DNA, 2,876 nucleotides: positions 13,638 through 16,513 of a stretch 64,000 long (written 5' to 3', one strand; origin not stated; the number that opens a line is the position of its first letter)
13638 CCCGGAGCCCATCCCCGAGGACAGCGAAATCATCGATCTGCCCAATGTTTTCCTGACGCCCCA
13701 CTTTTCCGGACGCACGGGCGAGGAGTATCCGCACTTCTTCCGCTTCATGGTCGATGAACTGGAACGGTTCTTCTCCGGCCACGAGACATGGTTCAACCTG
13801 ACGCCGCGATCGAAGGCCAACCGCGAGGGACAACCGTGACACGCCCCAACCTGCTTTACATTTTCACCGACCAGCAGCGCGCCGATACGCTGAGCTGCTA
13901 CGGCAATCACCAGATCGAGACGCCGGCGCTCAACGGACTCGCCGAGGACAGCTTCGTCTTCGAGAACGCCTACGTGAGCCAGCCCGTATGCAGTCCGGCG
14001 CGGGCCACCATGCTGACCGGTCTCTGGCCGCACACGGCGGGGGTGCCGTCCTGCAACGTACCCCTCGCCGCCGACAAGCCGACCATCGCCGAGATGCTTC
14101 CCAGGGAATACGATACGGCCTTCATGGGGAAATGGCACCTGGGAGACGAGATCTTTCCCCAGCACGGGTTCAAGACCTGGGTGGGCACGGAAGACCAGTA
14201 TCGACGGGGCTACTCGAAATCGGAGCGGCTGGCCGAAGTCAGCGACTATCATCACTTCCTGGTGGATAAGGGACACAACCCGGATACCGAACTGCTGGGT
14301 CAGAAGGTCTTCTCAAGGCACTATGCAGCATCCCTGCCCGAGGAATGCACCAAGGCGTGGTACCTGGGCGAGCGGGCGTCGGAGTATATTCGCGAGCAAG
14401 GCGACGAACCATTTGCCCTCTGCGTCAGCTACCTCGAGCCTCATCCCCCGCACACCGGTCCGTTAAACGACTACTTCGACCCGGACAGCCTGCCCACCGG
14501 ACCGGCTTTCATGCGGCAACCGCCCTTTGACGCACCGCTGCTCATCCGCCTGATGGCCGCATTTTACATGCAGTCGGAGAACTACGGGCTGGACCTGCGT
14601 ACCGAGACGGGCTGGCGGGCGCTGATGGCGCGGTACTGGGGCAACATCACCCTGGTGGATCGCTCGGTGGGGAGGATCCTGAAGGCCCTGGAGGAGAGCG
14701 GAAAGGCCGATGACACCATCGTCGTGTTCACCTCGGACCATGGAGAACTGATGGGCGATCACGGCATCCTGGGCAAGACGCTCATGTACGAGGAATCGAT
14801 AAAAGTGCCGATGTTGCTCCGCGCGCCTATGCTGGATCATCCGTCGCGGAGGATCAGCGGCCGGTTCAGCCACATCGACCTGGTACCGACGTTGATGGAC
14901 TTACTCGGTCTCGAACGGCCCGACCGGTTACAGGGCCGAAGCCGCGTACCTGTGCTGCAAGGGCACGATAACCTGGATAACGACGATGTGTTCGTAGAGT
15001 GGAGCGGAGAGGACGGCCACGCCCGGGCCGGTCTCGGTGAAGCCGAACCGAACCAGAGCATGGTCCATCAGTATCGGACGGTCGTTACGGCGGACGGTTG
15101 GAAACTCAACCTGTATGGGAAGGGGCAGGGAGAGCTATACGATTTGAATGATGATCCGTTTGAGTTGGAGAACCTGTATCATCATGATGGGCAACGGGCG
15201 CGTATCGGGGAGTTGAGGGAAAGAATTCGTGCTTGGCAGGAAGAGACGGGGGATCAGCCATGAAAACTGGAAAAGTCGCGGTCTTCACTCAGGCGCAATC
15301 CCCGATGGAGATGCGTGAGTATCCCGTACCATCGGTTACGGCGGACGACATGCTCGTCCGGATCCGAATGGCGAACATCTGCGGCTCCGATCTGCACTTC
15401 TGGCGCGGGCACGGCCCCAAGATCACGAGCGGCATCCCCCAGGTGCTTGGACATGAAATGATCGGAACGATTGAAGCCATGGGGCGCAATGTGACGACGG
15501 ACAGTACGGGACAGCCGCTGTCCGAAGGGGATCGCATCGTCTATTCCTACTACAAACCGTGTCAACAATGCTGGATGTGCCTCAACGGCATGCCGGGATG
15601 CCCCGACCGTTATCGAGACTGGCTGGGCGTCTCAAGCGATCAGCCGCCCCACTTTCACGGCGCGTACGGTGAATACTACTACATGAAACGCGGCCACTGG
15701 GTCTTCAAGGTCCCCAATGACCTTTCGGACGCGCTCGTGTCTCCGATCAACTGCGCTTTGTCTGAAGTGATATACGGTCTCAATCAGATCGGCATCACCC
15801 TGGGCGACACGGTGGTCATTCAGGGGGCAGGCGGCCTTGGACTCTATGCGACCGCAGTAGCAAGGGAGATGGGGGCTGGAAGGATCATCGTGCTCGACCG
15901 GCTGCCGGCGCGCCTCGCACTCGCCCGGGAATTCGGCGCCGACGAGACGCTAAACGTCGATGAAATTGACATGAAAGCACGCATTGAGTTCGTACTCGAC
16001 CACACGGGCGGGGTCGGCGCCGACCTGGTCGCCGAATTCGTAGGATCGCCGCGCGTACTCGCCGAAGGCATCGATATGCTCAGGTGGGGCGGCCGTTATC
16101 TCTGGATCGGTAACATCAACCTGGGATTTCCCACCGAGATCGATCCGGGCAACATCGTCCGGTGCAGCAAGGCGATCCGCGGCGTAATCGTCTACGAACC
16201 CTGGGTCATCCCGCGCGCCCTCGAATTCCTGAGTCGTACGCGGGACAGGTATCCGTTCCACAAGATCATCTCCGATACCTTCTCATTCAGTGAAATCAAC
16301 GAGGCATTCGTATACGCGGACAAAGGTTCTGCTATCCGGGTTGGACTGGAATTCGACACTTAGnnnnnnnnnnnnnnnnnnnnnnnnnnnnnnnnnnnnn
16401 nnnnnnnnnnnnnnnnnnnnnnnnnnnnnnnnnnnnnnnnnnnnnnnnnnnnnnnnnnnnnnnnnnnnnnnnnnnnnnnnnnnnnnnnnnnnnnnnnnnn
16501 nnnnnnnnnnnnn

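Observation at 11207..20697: Catabolic cluster with three PhyH-family dioxygenases, a formylglycine sulfatase, ManD-type dehydratase and four dehydrogenases next to a peptide ABC importer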

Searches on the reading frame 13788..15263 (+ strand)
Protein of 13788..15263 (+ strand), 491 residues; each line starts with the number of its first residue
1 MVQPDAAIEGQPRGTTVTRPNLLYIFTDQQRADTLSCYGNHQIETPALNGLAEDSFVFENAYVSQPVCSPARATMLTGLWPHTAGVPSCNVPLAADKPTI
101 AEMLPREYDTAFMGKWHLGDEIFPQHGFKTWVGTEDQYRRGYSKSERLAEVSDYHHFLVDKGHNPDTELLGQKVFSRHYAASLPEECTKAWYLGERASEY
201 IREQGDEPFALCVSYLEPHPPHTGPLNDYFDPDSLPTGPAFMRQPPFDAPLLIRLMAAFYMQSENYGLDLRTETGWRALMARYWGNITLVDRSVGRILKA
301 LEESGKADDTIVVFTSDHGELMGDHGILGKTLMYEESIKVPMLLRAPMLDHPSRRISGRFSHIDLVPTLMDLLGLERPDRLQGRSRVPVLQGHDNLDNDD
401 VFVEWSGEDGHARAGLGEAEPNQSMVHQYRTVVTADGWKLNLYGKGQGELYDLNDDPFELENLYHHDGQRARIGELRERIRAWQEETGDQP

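Call 4: search_protein_families(library=pfam, proteins=[window:13788-15263:+], max_evalue=0.01)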
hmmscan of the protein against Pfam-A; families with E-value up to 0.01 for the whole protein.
window:13788-15263:+ (491 aa): 4 families
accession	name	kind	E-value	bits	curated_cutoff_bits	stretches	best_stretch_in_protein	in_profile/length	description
PF00884.28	Sulfatase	-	1.3e-53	182.7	25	1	20-374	1-300/301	Sulfatase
PF16347.10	SGSH_C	-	2.2e-22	80.3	29.3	1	323-484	1-152/154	N-sulphoglucosamine sulphohydrolase, C-terminal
PF01663.27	Phosphodiest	-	4.4e-09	36.8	23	2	287-319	188-220/342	Type I phosphodiesterase / nucleotide pyrophosphatase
PF02995.22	DUF229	-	0.00042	19.6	25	1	286-325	309-348/496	Protein of unknown function (DUF229)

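Call 5: search_protein_families(library=ncbifam, proteins=[window:13788-15263:+], max_evalue=0.01)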
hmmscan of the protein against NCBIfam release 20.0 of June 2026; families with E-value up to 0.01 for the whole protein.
window:13788-15263:+ (491 aa): 11 families
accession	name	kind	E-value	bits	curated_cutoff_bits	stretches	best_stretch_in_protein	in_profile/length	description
NF010322.0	PRK13759.1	equivalog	1.8e-70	237.8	481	1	17-480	4-453/486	arylsulfatase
NF045661.1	HdlasePehA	equivalog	3e-58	197.7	900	2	181-484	174-485/506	phosphoric/sulfuric ester hydrolase PehA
TIGR03417.1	chol_sulfatase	equivalog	1.8e-57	195.4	433.45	1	18-482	1-438/500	choline-sulfatase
NF052527.1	Mn_arylsulf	exception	2.3e-38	132.3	850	1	19-480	1-448/479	manganese-dependent arylsulfatase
NF038282.1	LapC_YejM_PbgA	exception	2e-07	29.7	825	1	280-372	411-499/584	LPS biosynthesis-modulating metalloenzyme YejM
NF053595.1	LptchSynLtaSGpos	equivalog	3.8e-07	29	970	1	253-382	400-535/626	lipoteichoic acid synthase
NF038075.1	fam_STM4013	hypoth_equivalog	0.00017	21.2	250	1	288-342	205-256/261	STM4013/SEN3800 family hydrolase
NF008619.0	PRK11598.1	equivalog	0.0017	16.9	660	1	278-344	416-486/546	phosphoethanolamine transferase EptA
TIGR01307.1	pgm_bpd_ind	equivalog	0.0017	16.9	330.65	1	287-385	411-502/504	2,3-bisphosphoglycerate-independent phosphoglycerate mutase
NF028537.1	P_eth_NH2_trans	domain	0.0028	16.2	500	1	282-328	412-458/527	phosphoethanolamine--lipid A transferase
NF033463.1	polymyxin_MCR5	exception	0.0053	15.5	1250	1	276-343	418-488/547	MCR-5 family phosphoethanolamine--lipid A transferase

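Call 15: search_solved_structures(query=window:13836-15263:+, max_evalue=1e-10)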
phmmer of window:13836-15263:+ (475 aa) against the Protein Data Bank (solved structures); distinct sequences matched with E-value up to 1e-10: 79 (the best 60 are shown).
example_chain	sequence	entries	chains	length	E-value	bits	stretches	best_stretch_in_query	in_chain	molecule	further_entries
5g2v_A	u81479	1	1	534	1e-43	153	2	260-468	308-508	N-ACETYLGLUCOSAMINE-6-SULFATASE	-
4uph_A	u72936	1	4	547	1.6e-43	152.3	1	3-458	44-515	SULFATASE (SULFURIC ESTER HYDROLASE) PROTEIN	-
4upi_A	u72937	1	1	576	6.4e-42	147.1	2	164-471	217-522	SULFATASE FAMILY PROTEIN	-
4upl_A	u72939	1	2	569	2.5e-40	141.8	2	163-467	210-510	SULFATASE FAMILY PROTEIN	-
7p24_AAA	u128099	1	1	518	1.7e-39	139.1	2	240-473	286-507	Mucin-desulfating sulfatase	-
7oz8_AAA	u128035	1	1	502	4e-39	137.8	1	3-378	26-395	Choline-sulfatase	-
2qzu_A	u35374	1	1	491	6.8e-39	137.1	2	261-473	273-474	Putative sulfatase yidJ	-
9ihk_D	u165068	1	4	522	9e-39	136.7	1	3-366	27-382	Sulfatase_S1_30A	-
2w8s_A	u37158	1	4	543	9.8e-37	130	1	165-470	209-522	PHOSPHONATE MONOESTER HYDROLASE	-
6pt4_B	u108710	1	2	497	1.6e-35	126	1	2-460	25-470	exo-2S-iota carrageenan S1 sulfatase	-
9s8y_A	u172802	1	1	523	1.7e-35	125.9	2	257-465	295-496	Sulfatase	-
2vqr_A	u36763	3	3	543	3.9e-35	124.7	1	165-470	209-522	PUTATIVE SULFATASE | Multifunctional alkaline phosphatase superfamily protein pRL90232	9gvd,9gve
7ebp_A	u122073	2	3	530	7e-35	123.8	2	257-463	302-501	Sulfatase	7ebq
4upk_A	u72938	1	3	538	2.5e-34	122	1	4-377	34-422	PHOSPHONATE MONOESTER HYDROLASE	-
6ptk_A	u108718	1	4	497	3.1e-34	121.7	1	2-460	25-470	exo-2S-iota carrageenan S1 sulfatase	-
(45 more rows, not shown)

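Call 19: find_related_loci(query=window:13836-15263:+, collection=genome_contigs, flank=10000)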
Query window:13836-15263:+ (475 aa) in genome_contigs; peptide patterns used: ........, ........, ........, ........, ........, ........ (x = any residue, [..] = any of these).
43 stretches matched a pattern; 34 encode a relative of the query (tblastn E <= 1e-3); 33 distinct loci.
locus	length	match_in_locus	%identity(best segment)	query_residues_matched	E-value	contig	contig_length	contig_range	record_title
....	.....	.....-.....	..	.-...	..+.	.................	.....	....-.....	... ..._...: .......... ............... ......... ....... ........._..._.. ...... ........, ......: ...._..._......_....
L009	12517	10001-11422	93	1-474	0e+0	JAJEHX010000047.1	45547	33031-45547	MAG: Candidatus Latescibacterota bacterium isolate p16x63bins.21 k141_260706, whole genome shotgun sequence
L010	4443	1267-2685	92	1-473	0e+0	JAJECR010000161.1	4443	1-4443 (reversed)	MAG: Candidatus Latescibacterota bacterium isolate jk18xAbins.29 k141_171245, whole genome shotgun sequence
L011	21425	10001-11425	90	1-475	0e+0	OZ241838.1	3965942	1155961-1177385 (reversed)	MAG: bacterium isolate 834f4656-8c40-439b-be50-31c876aeaf38 genome assembly, chromosome: 1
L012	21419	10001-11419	91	1-473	0e+0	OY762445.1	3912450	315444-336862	MAG: bacterium isolate 4d88f91b-64ba-49ef-9c7d-4906d56127d1 genome assembly, chromosome: 1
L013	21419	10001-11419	90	1-473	0e+0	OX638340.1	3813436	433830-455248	MAG: uncultured Gemmatimonadota bacterium isolate 6ed59a95-0d5b-4630-9937-108f2708d2fb genome assembly, chromosome: 1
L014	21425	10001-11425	88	1-475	0e+0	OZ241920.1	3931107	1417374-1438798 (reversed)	MAG: bacterium isolate c159a2c7-7ae9-43f8-b1c6-a8821b09048b genome assembly, chromosome: 1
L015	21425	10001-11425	88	1-475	0e+0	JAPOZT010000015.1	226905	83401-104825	MAG: Gemmatimonadetes bacterium isolate IRC1_bin_16 NODE_39_length_226905_cov_20.1596, whole genome shotgun sequence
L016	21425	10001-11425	88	1-475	0e+0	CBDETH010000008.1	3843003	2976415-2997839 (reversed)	MAG: bacterium isolate a37c322d-fd18-4de0-acdf-9ec38001f2fc genome assembly, contig: contig_8, whole genome shotgun sequ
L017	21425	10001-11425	88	1-475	0e+0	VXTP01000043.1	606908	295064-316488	MAG: Gemmatimonadetes bacterium isolate SB0665_bin_8 NODE_2_length_606908_cov_12.920945, whole genome shotgun sequence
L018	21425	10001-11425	87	1-475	0e+0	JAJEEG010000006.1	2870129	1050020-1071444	MAG: Candidatus Latescibacterota bacterium isolate p16x34bins.14 k141_287726, whole genome shotgun sequence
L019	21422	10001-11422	87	1-474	0e+0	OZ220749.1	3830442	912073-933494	MAG: bacterium isolate 072a604d-d951-4d4f-bb27-b5f30d89a258 genome assembly, chromosome: 1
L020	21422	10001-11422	88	1-474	0e+0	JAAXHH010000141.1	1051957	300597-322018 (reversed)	MAG: Candidatus Latescibacterota bacterium isolate Plut_88884 unfiltered_Plut_88884_genomic_contig_92112, whole genome s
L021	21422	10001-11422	79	1-473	0e+0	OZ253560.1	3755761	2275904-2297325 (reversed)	MAG: bacterium isolate 97c2cdc3-07c5-4390-9168-6b920e0bec44 genome assembly, chromosome: 1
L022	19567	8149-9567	75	1-474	0e+0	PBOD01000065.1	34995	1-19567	MAG: Gemmatimonadetes bacterium isolate RS822 7211, whole genome shotgun sequence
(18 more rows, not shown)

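Call 55: search_protein_families(library=pfam, proteins=[L022:735-2498:-, L022:2546-4465:+, L022:4462-5931:+, L022:5935-7977:+, L022:9591-11018:-, L022:11201-12331:-, L022:13568-14827:-, L022:14824-16542:-, L022:16697-18109:-, L022:18123-18980:-], max_evalue=0.001)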
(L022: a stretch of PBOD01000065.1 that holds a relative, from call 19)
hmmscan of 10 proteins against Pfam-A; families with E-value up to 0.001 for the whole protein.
L022:735-2498:- (587 aa): 2 families
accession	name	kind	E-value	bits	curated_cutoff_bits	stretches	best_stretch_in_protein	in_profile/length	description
PF13385.13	Laminin_G_3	-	8.2e-12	45.9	27.6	1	481-571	55-148/151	Concanavalin A-like lectin/glucanases superfamily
PF17556.7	MIT_LIKE_ACTX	-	0.00037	21.5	27.5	0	369-391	42-64/68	MIT-like atracotoxin family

L022:2546-4465:+ (639 aa): 1 family
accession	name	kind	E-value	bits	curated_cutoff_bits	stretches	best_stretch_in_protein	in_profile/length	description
PF20091.5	Abhydrolase_10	-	1.7e-33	116.7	23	1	266-621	167-427/429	Alpha/beta hydrolase domain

L022:4462-5931:+ (489 aa): 2 families
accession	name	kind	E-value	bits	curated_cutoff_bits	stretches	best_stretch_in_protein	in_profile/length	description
PF07364.17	DUF1485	-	3.8e-80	269.7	22.8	1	2-290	1-289/290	Metallopeptidase family M81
PF07171.17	MlrC_C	-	1e-43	150.1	27.2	1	300-475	1-178/178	MlrC C-terminus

L022:5935-7977:+ (680 aa): 1 family
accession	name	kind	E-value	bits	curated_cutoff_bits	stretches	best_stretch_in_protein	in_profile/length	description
PF02836.23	Glyco_hydro_2_C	-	6.7e-09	35.7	21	1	300-442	40-189/302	Glycosyl hydrolases family 2, TIM barrel domain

L022:9591-11018:- (475 aa): 2 families
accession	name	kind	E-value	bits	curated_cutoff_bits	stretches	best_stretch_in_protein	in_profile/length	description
PF21252.2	Glyco_hydro_109_C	-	7.8e-33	113.8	27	1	179-325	2-159/187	Glycosyl hydrolase 109, C-terminal domain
PF01408.29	GFO_IDH_MocA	-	3.1e-17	63.8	24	1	42-166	1-117/120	Oxidoreductase family, NAD-binding Rossmann fold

L022:11201-12331:- (376 aa): 1 family
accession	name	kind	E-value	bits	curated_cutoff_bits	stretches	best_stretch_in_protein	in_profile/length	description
PF00246.29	Peptidase_M14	-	0.00072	19.7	21.6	0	18-74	14-76/286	Zinc carboxypeptidase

L022:13568-14827:- (419 aa): 1 family
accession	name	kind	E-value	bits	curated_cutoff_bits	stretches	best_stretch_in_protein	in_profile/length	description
PF13378.12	MR_MLE_C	-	4.7e-22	79.2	29.4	1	123-339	3-219/219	Enolase C-terminal domain-like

L022:14824-16542:- (572 aa): 2 families
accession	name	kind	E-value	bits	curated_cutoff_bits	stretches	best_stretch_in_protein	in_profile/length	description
PF13385.13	Laminin_G_3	-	5.3e-14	53.1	27.6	1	473-567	55-151/151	Concanavalin A-like lectin/glucanases superfamily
PF07676.18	PD40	-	0.0007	19.9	20.9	0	81-92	19-30/38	WD40-like Beta Propeller Repeat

L022:16697-18109:- (470 aa): 1 family
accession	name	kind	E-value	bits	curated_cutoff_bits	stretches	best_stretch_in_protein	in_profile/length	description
PF00202.27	Aminotran_3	-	2.2e-58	198.3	30.5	1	59-375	11-339/403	Aminotransferase class-III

L022:18123-18980:- (285 aa): 1 family
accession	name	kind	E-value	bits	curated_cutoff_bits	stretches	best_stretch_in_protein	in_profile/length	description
PF01427.22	Peptidase_M15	-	7.7e-15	55.6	27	1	152-232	109-190/199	D-ala-D-ala dipeptidase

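Call 85: search_protein_families(library=pfam, proteins=[L015:13088-15616:+], max_evalue=0.01)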
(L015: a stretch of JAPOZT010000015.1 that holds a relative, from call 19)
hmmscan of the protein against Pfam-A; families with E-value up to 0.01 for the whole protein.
L015:13088-15616:+ (842 aa): 7 families
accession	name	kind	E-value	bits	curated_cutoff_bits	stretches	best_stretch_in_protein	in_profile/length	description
PF04851.21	ResIII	-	1.6e-37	129.4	22.5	1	187-339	4-163/164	Type III restriction enzyme, res subunit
PF18766.7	SWI2_SNF2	-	3.1e-15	56.9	26.7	1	190-353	1-159/221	SWI2/SNF2 ATPase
PF00270.35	DEAD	-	1e-11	45.3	26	1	190-338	3-160/167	DEAD/DEAH box helicase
PF04313.20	HSDR_N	-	1.2e-07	32.2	25.1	1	50-118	84-195/198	Type I restriction enzyme R protein N terminus (HSDR_N)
PF13588.12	HSDR_N_2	-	5.7e-06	26.8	25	1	54-123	34-103/110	Type I restriction enzyme R protein N terminus (HSDR_N)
PF00271.37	Helicase_C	-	0.0033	18.1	23.5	0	529-581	56-108/110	Helicase conserved C-terminal domain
PF00176.29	SNF2-rel_dom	-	0.0042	16.7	24.9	1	214-338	25-163/290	SNF2-related domain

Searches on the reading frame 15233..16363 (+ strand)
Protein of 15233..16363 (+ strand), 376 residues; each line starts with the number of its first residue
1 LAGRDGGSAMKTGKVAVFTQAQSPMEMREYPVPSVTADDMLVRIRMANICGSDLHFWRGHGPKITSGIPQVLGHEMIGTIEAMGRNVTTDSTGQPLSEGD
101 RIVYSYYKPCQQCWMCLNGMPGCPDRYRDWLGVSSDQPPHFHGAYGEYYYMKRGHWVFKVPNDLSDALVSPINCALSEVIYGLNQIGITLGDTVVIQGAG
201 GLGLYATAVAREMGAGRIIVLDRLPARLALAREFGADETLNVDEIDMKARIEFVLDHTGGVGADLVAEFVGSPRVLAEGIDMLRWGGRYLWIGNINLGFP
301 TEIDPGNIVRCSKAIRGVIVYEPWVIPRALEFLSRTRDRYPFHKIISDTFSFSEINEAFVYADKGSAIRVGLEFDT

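Call 4: search_protein_families(library=pfam, proteins=[window:15233-16363:+], max_evalue=0.01)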
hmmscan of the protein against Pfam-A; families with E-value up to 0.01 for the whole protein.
window:15233-16363:+ (376 aa): 4 families
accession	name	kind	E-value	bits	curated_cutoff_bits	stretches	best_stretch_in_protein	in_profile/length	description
PF00107.32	ADH_zinc_N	-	1.7e-23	83.4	31.8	1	201-334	1-128/129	Zinc-binding dehydrogenase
PF08240.17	ADH_N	-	8.2e-19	68.2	23.5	1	37-161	2-103/104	Alcohol dehydrogenase GroES-like domain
PF16912.11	Glu_dehyd_C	-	7.1e-06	26.1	34.9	1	192-363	32-202/211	Glucose dehydrogenase C-terminus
PF13602.12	ADH_zinc_N_2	-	0.0012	20.2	27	1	235-367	2-128/134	Zinc-binding dehydrogenase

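Call 5: search_protein_families(library=ncbifam, proteins=[window:15233-16363:+], max_evalue=0.01)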
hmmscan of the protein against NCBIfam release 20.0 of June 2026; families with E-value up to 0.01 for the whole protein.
window:15233-16363:+ (376 aa): 23 families
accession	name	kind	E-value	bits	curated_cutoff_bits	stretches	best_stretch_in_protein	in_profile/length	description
TIGR03366.1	HpnZ_proposed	hypoth_equivalog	7.4e-68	229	328.1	1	35-355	3-315/315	putative phosphonate catabolism associated alcohol dehydrogenase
NF003808.0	PRK05396.1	equivalog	3e-43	148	380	1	19-373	7-339/341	L-threonine 3-dehydrogenase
NF041097.1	keto_inos_dh_IolM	equivalog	1.4e-39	135.9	450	1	22-297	37-315/389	scyllo-inosose 3-dehydrogenase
TIGR00692.1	tdh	equivalog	4.5e-39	134.4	458.35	1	20-366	6-332/340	L-threonine 3-dehydrogenase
NF010344.0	PRK13771.1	subfamily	2.6e-33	115.4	349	1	14-360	2-318/334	putative alcohol dehydrogenase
NF007489.0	PRK10083.1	equivalog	3.2e-33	115.1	376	1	21-365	8-326/339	Zn-dependent oxidoreductase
TIGR03451.1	mycoS_dep_FDH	equivalog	2.2e-31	109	512.9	1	17-370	6-354/358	S-(hydroxymethyl)mycothiol dehydrogenase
NF041172.1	AcrlCoa_red_Thmprot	equivalog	4e-31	108.2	500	1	15-360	3-319/334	acryloyl-CoA reductase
TIGR03989.1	Rxyl_3153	subfamily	2.3e-27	96.2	440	2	156-369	151-365/370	NDMA-dependent alcohol dehydrogenase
NF007375.0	PRK09880.1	equivalog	2.9e-27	95.3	469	1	35-374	25-343/344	L-idonate 5-dehydrogenase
NF007642.0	PRK10309.1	equivalog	5.2e-26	91.7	550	1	16-281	3-248/347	galactitol-1-phosphate 5-dehydrogenase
NF006940.0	PRK09422.1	equivalog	1.2e-24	87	344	1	15-293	3-260/338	alcohol dehydrogenase AdhP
NF047908.1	AldhRedAhr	equivalog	2.6e-23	82.4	470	1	18-367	9-327/335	NADPH-dependent aldehyde reductase Ahr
TIGR02818.1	adh_III_F_hyde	equivalog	2.7e-23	82.6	543.95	1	14-372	3-366/368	S-(hydroxymethyl)glutathione dehydrogenase/class III alcohol dehydrogenase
TIGR02819.1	fdhA_non_GSH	equivalog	1.3e-18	66.8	636.95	1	12-255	11-253/397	formaldehyde dehydrogenase, glutathione-independent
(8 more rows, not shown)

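Call 47: search_solved_structures(query=window:15260-16363:+, max_evalue=1e-20)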
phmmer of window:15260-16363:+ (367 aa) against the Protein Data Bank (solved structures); distinct sequences matched with E-value up to 1e-20: 41.
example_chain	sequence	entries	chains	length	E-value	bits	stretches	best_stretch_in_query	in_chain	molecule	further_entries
1vj0_A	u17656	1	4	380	1.2e-43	152.6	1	9-361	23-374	alcohol dehydrogenase, zinc-containing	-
5tnx_A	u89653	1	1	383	6.3e-33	117.3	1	7-358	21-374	Alcohol dehydrogenase zinc-binding domain protein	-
1f8f_A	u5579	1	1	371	1.6e-31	112.7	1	15-360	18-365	BENZYL ALCOHOL DEHYDROGENASE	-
4cpd_A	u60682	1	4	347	1.7e-28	102.7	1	17-300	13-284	ALCOHOL DEHYDROGENASE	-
1e3j_A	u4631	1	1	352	2.2e-28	102.4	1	10-354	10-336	NADP(H)-DEPENDENT KETOSE REDUCTASE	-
1rjw_A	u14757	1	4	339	3.8e-28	101.6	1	5-294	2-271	Alcohol dehydrogenase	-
6z42_A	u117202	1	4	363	4.1e-28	101.4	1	3-325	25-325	Alcohol dehydrogenase, zinc-containing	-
3pii_A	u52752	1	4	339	1.4e-27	99.8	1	5-294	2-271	Alcohol dehydrogenase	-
6iqd_A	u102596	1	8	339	6e-27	97.6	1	5-357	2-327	Alcohol dehydrogenase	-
7y9p_A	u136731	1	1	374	9.9e-27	96.9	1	18-291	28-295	Xylitol dehydrogenase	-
1pl6_A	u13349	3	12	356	3.7e-26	95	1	9-366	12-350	Sorbitol dehydrogenase | human sorbitol dehydrogenase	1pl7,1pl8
3s1l_A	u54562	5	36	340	5.2e-26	94.6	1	5-325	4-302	Zinc-containing alcohol dehydrogenase superfamily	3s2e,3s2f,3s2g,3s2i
4oh1_A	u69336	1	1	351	7.6e-26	94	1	14-355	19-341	L-iditol 2-dehydrogenase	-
1llu_A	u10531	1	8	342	1.2e-25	93.4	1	3-324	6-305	Alcohol Dehydrogenase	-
5kia_A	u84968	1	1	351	2.7e-25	92.2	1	21-350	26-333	L-threonine 3-dehydrogenase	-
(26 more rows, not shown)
